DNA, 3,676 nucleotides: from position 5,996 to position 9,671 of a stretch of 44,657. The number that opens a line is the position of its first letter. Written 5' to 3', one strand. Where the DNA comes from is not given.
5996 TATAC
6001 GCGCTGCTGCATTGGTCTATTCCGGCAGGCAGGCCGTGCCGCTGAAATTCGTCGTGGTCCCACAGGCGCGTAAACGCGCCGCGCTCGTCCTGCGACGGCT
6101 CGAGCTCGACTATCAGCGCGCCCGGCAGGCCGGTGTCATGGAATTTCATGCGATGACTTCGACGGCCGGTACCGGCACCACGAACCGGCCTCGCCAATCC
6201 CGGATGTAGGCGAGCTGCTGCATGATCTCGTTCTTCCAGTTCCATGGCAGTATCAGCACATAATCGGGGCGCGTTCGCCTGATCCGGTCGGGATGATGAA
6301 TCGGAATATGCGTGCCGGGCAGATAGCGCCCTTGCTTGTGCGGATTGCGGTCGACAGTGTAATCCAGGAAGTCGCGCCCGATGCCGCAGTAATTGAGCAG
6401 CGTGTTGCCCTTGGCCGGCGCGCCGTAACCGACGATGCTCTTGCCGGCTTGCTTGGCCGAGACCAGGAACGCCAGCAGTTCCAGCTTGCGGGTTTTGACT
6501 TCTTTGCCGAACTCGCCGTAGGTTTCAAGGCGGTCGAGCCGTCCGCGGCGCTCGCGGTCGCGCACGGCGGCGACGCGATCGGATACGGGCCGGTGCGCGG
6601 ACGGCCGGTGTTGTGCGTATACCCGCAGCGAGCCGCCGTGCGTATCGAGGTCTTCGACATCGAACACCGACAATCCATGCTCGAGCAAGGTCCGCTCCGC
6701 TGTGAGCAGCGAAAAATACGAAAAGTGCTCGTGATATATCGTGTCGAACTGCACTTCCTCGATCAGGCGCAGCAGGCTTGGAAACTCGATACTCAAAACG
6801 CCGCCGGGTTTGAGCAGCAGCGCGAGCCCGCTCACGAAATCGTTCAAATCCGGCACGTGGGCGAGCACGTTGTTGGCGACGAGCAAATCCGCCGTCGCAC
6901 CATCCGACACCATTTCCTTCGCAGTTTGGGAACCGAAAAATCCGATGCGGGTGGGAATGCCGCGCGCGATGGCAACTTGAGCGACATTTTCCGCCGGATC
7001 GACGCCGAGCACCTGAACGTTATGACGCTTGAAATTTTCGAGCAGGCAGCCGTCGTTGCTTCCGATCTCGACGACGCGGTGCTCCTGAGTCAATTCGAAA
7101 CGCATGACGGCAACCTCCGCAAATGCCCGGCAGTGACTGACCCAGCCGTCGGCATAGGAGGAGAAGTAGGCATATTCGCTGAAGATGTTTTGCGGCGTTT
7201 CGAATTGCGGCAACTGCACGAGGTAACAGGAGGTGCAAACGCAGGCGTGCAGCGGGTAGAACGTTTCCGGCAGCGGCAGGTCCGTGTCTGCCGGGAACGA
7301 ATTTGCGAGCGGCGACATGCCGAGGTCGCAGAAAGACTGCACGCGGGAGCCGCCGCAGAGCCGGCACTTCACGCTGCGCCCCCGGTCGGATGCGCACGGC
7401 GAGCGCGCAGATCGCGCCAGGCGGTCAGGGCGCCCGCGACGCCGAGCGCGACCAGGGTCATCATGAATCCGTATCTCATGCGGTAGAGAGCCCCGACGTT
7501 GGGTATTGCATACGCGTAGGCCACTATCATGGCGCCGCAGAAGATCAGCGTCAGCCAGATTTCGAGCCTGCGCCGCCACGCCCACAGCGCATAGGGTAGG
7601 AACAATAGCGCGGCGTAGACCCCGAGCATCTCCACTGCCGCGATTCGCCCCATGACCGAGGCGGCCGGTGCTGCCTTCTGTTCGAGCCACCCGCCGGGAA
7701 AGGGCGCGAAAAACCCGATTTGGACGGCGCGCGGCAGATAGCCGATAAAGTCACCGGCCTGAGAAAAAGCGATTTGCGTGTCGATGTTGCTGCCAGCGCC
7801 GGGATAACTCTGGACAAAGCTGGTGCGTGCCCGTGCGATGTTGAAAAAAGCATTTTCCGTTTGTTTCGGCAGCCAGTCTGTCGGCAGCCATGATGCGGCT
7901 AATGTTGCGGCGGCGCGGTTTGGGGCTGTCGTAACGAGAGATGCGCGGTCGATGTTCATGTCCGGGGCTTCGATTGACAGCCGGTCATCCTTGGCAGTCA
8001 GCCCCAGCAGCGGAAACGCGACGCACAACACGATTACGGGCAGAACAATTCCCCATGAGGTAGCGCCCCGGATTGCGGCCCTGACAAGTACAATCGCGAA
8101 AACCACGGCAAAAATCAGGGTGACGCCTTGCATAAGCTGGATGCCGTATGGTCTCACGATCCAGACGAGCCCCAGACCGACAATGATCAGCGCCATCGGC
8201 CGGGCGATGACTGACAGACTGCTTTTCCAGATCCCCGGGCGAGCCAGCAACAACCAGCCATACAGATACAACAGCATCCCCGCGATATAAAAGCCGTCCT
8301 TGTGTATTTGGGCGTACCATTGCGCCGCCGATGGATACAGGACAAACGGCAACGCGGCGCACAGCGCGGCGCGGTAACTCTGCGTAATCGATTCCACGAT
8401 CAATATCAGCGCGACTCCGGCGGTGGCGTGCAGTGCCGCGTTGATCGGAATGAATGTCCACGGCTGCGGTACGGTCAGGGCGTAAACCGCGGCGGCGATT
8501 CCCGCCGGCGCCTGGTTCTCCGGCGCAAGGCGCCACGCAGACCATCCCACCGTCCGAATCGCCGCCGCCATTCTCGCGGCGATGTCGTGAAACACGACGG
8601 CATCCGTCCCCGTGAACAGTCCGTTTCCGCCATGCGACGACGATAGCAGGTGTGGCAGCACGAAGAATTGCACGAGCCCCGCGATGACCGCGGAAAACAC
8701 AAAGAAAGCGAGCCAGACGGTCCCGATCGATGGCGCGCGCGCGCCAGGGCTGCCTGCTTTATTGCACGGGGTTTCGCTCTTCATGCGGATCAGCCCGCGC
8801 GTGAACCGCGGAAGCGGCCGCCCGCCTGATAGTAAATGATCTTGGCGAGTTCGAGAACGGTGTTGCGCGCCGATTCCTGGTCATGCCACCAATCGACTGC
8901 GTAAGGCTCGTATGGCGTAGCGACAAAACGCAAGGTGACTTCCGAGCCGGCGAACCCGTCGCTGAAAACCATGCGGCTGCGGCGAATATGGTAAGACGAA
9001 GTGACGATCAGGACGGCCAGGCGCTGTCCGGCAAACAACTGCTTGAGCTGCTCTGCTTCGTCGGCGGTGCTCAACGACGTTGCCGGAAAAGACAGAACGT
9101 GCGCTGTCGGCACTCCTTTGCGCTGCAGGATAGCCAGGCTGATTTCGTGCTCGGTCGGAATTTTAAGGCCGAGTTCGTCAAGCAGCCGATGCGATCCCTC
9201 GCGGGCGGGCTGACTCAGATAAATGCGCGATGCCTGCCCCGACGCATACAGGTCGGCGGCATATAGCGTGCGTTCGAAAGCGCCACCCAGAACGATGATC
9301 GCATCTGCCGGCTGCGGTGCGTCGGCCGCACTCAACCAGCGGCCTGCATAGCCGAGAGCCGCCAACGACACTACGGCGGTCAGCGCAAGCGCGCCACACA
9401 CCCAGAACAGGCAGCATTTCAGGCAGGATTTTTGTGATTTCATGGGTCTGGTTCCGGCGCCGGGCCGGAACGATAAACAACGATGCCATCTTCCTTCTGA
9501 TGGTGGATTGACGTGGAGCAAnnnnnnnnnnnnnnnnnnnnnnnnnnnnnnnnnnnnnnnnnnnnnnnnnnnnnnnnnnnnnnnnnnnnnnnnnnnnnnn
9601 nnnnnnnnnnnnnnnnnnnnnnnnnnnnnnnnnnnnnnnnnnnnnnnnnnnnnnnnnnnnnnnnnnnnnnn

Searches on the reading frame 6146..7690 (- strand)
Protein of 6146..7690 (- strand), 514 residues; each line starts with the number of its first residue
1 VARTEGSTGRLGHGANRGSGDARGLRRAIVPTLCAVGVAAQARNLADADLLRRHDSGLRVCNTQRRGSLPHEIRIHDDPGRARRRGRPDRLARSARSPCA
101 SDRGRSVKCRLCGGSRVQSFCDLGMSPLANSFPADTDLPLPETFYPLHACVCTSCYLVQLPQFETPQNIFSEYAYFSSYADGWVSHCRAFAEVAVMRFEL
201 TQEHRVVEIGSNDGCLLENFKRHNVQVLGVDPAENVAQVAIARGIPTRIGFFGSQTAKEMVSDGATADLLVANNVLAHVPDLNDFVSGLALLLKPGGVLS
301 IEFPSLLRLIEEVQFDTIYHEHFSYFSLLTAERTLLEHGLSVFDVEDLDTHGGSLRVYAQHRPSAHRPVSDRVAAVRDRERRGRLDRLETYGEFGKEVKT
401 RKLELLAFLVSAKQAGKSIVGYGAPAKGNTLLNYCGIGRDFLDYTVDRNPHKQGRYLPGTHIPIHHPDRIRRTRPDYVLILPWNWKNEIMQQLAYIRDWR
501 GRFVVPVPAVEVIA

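Call 10: search_protein_families(library=ncbifam, proteins=[window:6146-7690:-], max_evalue=1e-8)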
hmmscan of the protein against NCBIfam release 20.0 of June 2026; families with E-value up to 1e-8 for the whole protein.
window:6146-7690:- (514 aa): 1 family
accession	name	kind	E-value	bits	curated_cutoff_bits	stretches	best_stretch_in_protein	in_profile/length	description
TIGR01983.1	UbiG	equivalog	2.9e-09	36.6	102.95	1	201-300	48-150/228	bifunctional 2-polyprenyl-6-hydroxyphenol methylase/3-demethylubiquinol 3-O-methyltransferase UbiG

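Call 20: search_protein_families(library=pfam, proteins=[window:6146-7690:-], max_evalue=0.001)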
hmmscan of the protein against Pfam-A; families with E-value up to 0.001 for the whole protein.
window:6146-7690:- (514 aa): 7 families
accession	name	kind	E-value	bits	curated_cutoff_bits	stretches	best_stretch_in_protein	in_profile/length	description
PF08484.17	Methyltransf_14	-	2.9e-67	225.9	23.5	1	350-508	2-160/160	C-methyltransferase C-terminal domain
PF08421.16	Methyltransf_13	-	1.1e-20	74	31.3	1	109-170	1-62/62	Putative zinc binding domain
PF13489.12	Methyltransf_23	-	9.1e-17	61.7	27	1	192-342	12-161/164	Methyltransferase domain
PF08242.18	Methyltransf_12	-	4.2e-11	43.9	30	1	207-299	1-98/98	Methyltransferase domain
PF08241.18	Methyltransf_11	-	1e-08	36.1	21.2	1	208-300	2-94/95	Methyltransferase domain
PF13649.12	Methyltransf_25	-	1.8e-06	29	27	1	206-297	1-97/97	Methyltransferase domain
PF13847.12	Methyltransf_31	-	0.00028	21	27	1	204-312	5-121/145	Methyltransferase domain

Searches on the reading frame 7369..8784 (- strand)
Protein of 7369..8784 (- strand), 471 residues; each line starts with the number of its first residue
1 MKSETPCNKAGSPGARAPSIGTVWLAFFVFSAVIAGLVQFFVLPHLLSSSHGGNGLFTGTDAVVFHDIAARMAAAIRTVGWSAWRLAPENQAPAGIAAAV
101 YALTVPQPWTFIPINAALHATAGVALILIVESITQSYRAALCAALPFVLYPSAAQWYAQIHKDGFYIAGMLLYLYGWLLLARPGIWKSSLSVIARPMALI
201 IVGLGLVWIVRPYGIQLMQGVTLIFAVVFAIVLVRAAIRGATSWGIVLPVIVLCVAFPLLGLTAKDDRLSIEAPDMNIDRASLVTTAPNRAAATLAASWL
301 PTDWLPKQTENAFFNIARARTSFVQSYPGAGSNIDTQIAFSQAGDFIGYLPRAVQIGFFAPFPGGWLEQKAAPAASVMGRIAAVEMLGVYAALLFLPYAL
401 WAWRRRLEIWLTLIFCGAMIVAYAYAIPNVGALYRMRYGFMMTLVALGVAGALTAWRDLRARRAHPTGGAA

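Call 10: search_protein_families(library=ncbifam, proteins=[window:7369-8784:-], max_evalue=1e-8)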
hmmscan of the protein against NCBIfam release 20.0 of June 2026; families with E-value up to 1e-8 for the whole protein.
window:7369-8784:- (471 aa): 0 families

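Call 20: search_protein_families(library=pfam, proteins=[window:7369-8784:-], max_evalue=0.001)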
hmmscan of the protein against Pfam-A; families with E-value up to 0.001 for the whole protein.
window:7369-8784:- (471 aa): 0 families

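Call 54: search_protein_families(library=ncbifam, proteins=[window:7369-8784:-], max_evalue=0.01)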
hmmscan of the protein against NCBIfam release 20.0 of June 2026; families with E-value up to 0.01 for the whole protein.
window:7369-8784:- (471 aa): 1 family
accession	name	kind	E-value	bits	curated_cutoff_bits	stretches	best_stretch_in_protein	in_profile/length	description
NF058651.1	GESAG_HSLs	subfamily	0.0064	15.6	430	1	50-103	73-125/296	GESAG motif subfamily hormone-sensitive lipase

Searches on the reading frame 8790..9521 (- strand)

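Call 10: search_protein_families(library=ncbifam, proteins=[window:8790-9521:-], max_evalue=1e-8)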
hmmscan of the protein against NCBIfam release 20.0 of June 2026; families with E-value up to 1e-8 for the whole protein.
window:8790-9521:- (243 aa): 0 families

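Call 20: search_protein_families(library=pfam, proteins=[window:8790-9521:-], max_evalue=0.001)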
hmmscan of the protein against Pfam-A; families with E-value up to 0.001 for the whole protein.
window:8790-9521:- (243 aa): 1 family
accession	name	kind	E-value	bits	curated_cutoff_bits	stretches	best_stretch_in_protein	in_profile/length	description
PF02698.23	DUF218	-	2e-16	60.6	27.6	1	73-206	1-113/133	DUF218 domain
